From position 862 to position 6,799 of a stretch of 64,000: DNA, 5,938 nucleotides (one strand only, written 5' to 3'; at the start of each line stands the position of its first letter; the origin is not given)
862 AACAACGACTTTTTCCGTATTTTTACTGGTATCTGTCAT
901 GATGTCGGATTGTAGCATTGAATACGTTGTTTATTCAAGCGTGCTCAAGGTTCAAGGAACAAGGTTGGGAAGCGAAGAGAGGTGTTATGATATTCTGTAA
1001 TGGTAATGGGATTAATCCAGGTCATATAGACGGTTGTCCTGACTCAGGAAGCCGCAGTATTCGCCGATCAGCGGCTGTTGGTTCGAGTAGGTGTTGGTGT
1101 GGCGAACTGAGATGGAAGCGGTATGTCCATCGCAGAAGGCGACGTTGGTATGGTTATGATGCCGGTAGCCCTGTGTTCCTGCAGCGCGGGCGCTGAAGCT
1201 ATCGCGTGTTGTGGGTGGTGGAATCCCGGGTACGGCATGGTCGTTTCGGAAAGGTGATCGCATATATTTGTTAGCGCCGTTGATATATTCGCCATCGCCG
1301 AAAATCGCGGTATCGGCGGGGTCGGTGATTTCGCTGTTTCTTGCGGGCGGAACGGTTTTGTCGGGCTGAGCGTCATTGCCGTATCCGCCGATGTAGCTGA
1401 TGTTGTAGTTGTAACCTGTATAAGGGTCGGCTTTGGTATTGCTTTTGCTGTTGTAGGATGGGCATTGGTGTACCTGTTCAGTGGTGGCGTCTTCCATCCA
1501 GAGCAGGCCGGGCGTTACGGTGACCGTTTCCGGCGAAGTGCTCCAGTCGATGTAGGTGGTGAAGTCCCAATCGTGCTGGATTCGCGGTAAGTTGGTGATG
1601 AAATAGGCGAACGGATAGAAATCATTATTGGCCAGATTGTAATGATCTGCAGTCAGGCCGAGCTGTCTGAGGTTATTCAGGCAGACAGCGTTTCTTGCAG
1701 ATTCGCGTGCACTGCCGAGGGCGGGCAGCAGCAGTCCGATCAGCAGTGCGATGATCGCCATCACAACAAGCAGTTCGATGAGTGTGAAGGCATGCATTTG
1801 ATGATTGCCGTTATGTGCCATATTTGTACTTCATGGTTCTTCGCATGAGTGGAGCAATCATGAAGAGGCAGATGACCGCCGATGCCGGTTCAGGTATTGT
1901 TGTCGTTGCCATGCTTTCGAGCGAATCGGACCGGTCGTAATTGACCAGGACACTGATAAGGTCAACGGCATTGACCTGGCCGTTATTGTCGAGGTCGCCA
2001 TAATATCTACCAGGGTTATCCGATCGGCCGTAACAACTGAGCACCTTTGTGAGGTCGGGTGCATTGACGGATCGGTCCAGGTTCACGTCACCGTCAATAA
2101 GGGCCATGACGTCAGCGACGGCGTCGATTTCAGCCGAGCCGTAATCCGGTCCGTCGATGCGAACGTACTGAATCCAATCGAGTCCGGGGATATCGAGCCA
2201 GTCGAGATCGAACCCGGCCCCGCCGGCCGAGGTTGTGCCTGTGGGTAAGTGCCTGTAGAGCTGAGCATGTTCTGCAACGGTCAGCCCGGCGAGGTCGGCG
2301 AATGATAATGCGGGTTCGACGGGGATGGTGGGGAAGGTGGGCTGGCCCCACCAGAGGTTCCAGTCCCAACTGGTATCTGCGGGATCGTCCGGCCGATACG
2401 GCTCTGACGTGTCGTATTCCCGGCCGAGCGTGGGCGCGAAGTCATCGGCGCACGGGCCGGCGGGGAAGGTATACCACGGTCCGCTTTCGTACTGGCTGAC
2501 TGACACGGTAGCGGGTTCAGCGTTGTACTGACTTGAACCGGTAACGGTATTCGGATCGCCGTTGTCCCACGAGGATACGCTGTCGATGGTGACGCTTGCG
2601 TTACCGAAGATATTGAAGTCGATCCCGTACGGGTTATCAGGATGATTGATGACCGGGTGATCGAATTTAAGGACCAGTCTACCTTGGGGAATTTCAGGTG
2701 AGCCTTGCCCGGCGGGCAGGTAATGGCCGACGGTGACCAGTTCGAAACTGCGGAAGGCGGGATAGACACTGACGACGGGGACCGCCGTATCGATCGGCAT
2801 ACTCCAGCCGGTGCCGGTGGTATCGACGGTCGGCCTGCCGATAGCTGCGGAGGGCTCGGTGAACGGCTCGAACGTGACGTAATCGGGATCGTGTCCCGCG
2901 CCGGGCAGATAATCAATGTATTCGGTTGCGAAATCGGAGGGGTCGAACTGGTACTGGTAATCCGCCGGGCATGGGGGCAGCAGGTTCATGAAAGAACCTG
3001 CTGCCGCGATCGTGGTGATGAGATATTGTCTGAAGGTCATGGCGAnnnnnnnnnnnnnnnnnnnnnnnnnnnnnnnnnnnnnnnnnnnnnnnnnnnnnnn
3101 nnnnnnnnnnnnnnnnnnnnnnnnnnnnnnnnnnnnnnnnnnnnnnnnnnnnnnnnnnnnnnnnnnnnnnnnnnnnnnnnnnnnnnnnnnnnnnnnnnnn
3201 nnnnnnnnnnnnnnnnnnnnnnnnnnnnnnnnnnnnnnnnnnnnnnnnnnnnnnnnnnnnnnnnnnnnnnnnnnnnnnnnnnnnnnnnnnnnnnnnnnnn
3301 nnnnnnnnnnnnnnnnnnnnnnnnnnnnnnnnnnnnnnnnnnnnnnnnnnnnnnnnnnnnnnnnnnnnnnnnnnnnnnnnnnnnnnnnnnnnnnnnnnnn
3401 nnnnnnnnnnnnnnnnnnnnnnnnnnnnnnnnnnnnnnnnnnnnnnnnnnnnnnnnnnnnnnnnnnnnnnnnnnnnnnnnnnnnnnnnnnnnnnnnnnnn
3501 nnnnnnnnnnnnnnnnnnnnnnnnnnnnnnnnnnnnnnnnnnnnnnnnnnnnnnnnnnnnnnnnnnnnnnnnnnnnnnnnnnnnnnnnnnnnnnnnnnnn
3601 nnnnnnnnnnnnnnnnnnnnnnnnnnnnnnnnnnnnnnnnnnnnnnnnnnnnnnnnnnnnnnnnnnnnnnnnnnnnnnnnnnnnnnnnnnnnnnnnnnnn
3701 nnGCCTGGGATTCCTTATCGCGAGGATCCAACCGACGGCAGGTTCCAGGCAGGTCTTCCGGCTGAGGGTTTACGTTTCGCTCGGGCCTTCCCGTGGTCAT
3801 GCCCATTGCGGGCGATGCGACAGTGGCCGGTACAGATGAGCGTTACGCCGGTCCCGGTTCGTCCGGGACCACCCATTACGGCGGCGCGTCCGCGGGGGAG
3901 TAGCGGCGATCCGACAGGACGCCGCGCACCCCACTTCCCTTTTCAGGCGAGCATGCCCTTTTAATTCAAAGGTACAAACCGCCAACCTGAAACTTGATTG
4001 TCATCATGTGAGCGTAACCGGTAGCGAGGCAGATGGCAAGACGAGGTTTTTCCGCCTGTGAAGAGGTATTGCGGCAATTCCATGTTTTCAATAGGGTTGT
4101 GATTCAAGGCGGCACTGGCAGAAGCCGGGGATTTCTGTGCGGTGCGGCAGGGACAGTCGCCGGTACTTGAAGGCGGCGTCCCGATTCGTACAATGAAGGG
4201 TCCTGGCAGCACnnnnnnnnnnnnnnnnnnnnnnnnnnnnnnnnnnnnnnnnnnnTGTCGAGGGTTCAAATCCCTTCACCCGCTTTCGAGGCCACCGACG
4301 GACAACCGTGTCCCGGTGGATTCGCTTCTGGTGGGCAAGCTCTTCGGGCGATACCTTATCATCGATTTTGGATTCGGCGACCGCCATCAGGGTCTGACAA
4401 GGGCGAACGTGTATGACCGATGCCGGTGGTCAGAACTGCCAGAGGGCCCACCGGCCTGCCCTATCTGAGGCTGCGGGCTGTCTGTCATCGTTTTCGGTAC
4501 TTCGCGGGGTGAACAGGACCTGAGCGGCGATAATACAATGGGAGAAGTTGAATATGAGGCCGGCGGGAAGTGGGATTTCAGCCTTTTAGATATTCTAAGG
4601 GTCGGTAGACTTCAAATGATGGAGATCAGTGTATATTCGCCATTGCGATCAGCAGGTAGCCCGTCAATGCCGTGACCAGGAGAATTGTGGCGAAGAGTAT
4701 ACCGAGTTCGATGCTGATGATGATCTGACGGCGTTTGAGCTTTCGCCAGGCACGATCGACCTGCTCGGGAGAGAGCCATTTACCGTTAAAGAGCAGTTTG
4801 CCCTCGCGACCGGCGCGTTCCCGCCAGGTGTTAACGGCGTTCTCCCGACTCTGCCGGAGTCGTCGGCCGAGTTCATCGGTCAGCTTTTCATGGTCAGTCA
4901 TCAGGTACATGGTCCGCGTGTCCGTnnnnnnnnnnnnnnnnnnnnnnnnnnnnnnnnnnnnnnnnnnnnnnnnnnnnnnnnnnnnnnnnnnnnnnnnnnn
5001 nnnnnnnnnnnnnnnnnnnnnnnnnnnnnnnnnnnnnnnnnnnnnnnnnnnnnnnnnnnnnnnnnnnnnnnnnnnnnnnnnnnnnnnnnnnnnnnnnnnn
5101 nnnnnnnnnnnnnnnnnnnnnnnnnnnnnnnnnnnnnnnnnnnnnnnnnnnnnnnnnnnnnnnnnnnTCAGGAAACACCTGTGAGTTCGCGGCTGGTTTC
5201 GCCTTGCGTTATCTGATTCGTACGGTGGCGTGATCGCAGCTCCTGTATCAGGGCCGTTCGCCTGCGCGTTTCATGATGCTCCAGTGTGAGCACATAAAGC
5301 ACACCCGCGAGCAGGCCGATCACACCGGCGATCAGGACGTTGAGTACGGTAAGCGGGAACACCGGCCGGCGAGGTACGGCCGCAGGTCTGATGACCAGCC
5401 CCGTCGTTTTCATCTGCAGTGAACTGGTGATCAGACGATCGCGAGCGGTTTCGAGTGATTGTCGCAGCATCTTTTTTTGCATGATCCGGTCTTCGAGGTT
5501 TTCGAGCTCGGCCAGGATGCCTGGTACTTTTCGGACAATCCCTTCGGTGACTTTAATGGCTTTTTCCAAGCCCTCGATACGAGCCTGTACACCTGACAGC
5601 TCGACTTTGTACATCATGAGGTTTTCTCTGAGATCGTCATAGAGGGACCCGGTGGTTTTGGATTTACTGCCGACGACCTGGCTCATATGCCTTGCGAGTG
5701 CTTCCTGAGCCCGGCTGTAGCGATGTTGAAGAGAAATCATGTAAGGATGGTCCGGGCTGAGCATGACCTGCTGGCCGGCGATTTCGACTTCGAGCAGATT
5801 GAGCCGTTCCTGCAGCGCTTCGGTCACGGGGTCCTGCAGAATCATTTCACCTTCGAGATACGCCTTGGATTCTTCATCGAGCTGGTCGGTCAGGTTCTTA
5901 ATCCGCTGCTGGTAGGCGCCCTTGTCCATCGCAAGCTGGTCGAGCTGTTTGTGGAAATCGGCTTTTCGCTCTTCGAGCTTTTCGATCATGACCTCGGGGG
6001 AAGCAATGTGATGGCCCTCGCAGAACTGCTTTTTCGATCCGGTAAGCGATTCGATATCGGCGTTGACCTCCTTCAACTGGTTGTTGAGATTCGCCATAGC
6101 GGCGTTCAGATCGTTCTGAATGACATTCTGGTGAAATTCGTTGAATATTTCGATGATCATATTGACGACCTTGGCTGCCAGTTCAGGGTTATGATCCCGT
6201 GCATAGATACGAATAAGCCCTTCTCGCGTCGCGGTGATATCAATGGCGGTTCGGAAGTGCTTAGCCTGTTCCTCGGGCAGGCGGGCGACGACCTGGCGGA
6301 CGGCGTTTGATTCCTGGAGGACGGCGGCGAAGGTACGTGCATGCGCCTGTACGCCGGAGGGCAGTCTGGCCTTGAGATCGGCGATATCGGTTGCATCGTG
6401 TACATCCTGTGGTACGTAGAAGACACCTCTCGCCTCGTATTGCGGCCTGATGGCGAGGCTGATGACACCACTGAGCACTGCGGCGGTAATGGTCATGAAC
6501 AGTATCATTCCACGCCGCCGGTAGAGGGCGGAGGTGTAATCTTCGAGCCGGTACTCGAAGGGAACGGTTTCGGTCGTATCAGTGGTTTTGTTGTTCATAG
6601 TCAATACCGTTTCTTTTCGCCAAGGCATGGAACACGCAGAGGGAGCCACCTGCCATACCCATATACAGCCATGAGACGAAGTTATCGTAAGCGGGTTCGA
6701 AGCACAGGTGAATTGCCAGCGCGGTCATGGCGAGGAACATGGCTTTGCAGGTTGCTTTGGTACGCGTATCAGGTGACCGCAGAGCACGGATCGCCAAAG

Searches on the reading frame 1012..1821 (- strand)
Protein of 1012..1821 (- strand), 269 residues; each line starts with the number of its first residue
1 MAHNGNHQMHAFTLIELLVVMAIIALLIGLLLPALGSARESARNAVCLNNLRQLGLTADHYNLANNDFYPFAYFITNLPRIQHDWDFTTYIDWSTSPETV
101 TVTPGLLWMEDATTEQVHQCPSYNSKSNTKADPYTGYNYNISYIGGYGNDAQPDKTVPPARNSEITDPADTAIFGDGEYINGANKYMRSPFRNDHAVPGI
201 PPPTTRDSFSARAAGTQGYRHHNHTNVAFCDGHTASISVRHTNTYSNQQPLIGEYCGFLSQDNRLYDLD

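Call 58: search_protein_families(library=pfam, proteins=[window:1012-1821:-], max_evalue=0.001)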
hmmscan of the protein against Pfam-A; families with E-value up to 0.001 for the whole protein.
window:1012-1821:- (269 aa): 2 families
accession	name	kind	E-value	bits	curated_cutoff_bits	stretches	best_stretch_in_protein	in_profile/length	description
PF07963.17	N_methyl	-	4.3e-07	29.7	21.2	1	10-32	5-27/27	Prokaryotic N-terminal methylation motif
PF07596.16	SBP_bac_10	-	9.3e-06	26.3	23.3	1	37-130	2-82/268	Protein of unknown function (DUF1559)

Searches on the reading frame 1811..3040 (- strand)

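Call 58: search_protein_families(library=pfam, proteins=[window:1811-3040:-], max_evalue=0.001)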
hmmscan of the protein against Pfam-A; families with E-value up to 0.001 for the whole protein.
window:1811-3040:- (409 aa): 1 family
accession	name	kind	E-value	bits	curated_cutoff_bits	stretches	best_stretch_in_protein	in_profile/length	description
PF00404.24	Dockerin_1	-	0.00042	20.9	22.9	0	317-362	2-50/57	Dockerin type I domain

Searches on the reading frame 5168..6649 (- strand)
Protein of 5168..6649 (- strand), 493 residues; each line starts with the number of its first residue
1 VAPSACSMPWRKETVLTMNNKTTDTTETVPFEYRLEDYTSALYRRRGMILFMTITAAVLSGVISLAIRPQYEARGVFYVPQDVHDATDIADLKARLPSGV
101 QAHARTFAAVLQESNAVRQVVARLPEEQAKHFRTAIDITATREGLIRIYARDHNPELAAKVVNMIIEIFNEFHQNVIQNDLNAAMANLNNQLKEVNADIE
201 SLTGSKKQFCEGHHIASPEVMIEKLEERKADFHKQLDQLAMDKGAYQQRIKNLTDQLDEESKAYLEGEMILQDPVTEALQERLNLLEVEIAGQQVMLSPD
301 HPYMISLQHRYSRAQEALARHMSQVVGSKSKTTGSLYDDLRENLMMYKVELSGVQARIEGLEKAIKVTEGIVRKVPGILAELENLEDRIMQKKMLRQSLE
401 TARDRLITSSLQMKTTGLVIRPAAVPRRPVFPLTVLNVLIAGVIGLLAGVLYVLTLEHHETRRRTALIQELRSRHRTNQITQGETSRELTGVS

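Call 58: search_protein_families(library=pfam, proteins=[window:5168-6649:-], max_evalue=0.001)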
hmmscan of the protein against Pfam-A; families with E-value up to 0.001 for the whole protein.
window:5168-6649:- (493 aa): 1 family
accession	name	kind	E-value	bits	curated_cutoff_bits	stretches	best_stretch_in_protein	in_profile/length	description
PF02706.20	Wzz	-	2.1e-07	31.6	25.5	1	35-121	5-88/91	Chain length determinant protein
